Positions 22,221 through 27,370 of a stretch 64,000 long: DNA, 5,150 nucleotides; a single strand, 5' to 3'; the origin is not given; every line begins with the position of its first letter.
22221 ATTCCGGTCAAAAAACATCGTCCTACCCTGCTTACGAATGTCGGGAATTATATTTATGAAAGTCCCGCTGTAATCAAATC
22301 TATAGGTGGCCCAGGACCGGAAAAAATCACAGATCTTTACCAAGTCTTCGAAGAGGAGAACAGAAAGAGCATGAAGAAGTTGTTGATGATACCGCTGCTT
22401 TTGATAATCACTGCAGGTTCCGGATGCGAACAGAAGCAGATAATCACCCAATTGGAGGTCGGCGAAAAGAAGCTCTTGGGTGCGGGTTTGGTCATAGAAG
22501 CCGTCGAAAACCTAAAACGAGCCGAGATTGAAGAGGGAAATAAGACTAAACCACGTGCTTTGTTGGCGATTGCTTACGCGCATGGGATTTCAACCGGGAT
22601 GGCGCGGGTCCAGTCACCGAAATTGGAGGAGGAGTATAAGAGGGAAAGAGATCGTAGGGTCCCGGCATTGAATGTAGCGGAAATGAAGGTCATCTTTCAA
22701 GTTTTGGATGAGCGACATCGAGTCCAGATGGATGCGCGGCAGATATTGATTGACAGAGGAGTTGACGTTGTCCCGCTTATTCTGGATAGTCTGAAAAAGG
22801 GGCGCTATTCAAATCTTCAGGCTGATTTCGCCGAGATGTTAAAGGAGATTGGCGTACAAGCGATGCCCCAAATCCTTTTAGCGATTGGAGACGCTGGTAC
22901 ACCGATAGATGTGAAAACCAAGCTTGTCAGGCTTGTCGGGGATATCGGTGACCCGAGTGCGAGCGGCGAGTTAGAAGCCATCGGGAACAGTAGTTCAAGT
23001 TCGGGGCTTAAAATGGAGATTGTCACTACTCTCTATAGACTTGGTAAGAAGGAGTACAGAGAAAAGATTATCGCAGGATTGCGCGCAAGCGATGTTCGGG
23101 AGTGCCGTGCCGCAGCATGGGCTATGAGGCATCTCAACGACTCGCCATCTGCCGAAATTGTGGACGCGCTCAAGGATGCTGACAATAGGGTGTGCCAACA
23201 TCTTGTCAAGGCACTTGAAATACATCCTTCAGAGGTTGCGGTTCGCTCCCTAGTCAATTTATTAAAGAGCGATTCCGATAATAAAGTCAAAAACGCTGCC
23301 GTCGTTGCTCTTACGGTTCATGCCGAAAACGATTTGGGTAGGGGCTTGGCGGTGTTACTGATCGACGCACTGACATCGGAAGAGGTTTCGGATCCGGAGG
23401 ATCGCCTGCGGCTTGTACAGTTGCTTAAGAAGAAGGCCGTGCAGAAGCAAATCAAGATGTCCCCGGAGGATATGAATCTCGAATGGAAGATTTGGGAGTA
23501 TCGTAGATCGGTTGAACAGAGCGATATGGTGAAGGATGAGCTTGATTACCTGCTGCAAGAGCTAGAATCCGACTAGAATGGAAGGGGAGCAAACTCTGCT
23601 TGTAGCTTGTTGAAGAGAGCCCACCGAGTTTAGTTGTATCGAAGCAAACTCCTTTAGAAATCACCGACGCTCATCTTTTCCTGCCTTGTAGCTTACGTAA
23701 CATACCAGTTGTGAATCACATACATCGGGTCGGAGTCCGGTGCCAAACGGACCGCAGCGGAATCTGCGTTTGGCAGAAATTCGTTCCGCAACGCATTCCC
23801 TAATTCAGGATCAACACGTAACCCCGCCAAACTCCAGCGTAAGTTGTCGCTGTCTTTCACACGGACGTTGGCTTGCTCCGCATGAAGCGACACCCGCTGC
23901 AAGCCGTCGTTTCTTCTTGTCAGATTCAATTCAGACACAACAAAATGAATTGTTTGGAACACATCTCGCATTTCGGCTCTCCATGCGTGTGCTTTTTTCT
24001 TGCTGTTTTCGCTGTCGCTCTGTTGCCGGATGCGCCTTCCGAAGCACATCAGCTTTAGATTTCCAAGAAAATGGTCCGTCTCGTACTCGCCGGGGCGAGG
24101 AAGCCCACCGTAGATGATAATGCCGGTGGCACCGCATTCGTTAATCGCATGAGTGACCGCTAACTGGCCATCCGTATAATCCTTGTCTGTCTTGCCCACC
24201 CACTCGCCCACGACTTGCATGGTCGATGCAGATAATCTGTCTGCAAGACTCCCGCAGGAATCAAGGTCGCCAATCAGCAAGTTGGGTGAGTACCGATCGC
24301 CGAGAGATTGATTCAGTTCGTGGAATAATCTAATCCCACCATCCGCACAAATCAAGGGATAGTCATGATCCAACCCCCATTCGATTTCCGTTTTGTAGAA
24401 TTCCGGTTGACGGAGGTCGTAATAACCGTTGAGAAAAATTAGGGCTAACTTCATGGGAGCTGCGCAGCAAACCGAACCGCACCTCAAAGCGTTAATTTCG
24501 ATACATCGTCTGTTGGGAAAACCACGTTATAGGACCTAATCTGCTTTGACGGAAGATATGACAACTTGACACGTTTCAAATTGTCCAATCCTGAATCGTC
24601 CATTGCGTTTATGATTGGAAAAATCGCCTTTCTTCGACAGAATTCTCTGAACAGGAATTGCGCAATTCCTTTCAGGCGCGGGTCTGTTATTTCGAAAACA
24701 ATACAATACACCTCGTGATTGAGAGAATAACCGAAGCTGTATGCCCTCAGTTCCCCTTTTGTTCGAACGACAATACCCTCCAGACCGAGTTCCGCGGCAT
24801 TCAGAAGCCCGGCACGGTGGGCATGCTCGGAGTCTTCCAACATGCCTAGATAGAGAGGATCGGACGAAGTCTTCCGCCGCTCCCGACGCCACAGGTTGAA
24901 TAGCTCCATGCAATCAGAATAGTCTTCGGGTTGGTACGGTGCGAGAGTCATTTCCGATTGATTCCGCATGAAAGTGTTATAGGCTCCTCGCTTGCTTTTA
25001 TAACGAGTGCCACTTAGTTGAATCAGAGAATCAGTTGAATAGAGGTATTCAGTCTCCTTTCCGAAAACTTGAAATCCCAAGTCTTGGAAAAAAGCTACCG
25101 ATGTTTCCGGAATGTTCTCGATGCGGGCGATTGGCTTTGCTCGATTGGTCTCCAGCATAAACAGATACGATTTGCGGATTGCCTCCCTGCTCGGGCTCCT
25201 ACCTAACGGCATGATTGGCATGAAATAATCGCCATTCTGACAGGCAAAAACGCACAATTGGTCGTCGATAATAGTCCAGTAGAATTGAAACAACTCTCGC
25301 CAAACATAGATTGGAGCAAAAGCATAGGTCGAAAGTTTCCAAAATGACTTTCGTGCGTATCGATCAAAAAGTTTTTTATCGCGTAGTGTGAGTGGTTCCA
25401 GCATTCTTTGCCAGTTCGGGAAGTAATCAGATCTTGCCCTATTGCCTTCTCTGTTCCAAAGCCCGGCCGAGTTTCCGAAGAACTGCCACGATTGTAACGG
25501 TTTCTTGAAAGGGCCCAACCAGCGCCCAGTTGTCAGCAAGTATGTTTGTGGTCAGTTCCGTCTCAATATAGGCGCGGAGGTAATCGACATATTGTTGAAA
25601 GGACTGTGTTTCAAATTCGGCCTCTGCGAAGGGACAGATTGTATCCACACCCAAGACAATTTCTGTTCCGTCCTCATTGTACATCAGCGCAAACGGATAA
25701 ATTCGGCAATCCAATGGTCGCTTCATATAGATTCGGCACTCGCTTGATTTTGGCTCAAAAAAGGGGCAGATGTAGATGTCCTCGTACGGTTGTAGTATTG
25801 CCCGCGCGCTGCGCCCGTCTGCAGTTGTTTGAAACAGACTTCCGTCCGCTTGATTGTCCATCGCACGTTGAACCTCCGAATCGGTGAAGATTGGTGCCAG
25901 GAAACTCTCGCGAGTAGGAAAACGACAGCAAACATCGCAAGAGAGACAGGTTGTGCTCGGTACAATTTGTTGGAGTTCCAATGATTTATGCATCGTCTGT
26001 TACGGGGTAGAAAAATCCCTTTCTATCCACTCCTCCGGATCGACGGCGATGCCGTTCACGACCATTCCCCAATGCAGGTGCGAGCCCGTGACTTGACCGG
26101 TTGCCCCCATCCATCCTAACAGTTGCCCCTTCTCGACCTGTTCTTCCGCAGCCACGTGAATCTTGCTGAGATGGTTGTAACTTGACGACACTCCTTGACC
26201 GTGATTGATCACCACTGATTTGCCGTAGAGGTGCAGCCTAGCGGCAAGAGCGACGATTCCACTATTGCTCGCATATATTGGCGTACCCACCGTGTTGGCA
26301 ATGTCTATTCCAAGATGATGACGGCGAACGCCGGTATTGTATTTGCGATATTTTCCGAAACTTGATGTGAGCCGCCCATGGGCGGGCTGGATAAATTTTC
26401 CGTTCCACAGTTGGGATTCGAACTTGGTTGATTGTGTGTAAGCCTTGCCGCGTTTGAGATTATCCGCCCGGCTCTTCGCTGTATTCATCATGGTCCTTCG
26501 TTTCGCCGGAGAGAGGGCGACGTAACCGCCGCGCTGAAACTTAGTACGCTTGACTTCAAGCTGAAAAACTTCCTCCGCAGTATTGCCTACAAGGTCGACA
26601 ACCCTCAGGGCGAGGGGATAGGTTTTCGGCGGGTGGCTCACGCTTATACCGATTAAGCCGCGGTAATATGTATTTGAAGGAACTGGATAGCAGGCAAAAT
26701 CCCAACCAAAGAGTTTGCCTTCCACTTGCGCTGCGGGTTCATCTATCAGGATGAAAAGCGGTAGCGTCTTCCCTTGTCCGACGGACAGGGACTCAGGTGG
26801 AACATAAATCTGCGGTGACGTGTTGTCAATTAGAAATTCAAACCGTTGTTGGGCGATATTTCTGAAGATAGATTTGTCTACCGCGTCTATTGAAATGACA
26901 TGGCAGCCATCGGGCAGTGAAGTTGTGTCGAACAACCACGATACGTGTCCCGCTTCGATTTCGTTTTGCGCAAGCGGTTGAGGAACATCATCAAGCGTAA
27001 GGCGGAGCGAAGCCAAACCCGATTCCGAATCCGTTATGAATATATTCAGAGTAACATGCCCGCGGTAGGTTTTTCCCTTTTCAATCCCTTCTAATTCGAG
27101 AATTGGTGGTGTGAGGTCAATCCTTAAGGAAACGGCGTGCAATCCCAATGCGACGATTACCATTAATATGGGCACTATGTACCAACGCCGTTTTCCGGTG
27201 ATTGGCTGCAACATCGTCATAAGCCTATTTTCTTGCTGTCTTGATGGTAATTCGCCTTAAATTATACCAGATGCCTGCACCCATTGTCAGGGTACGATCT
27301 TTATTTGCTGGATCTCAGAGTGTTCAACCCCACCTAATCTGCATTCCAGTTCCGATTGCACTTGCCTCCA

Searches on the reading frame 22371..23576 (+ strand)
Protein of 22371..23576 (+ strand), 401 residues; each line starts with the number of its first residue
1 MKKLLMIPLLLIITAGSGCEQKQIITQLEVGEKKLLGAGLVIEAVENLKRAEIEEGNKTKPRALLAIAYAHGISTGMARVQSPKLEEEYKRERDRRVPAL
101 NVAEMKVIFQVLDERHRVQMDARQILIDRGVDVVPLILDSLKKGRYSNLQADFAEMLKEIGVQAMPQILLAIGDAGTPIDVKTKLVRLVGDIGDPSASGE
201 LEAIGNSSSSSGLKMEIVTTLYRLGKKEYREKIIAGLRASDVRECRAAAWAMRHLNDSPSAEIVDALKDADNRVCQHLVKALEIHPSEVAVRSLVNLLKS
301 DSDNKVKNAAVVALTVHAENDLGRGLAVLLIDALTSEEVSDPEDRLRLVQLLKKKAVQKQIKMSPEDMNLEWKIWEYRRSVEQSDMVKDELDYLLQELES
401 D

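Call 54: search_protein_families(library=pfam, proteins=[window:22371-23576:+], max_evalue=0.00001)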
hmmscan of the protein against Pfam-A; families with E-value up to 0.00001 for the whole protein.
window:22371-23576:+ (401 aa): 1 family
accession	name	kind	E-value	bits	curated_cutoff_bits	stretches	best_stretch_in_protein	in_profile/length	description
PF13646.12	HEAT_2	-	9.6e-12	45.5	27.7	1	232-314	3-87/88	HEAT repeats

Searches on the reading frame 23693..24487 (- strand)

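Call 54: search_protein_families(library=pfam, proteins=[window:23693-24487:-], max_evalue=0.00001)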
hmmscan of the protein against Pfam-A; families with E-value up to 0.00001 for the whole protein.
window:23693-24487:- (264 aa): 1 family
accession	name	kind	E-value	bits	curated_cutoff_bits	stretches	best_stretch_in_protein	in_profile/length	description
PF04263.21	TPK_catalytic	-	5.3e-11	42.9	30.7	1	45-148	11-102/113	Thiamin pyrophosphokinase, catalytic domain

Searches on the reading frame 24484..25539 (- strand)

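Call 54: search_protein_families(library=pfam, proteins=[window:24484-25539:-], max_evalue=0.00001)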
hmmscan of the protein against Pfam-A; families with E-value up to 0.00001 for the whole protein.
window:24484-25539:- (351 aa): 1 family
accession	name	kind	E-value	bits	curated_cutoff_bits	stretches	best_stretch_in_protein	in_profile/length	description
PF09924.15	LPG_synthase_C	-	1.2e-24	87.4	27.5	1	70-337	9-295/298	Phosphatidylglycerol lysyltransferase, C-terminal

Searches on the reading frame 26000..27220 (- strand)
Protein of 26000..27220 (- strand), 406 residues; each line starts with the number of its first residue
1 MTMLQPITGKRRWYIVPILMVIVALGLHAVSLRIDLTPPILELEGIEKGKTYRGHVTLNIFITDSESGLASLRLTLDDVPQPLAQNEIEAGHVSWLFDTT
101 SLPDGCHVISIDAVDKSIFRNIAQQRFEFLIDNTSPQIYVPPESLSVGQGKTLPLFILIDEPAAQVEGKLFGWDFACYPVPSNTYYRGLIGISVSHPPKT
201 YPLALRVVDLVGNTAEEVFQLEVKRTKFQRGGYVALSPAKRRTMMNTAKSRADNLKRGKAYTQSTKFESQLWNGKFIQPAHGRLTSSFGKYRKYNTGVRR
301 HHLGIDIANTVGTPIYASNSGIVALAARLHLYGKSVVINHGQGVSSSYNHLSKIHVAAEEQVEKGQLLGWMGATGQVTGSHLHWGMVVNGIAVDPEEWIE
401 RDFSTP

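Call 54: search_protein_families(library=pfam, proteins=[window:26000-27220:-], max_evalue=0.00001)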
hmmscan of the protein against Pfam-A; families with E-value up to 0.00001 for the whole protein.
window:26000-27220:- (406 aa): 1 family
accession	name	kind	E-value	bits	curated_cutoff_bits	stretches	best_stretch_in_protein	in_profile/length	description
PF01551.29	Peptidase_M23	-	1.4e-27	96.2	28.7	1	301-395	2-96/96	Peptidase family M23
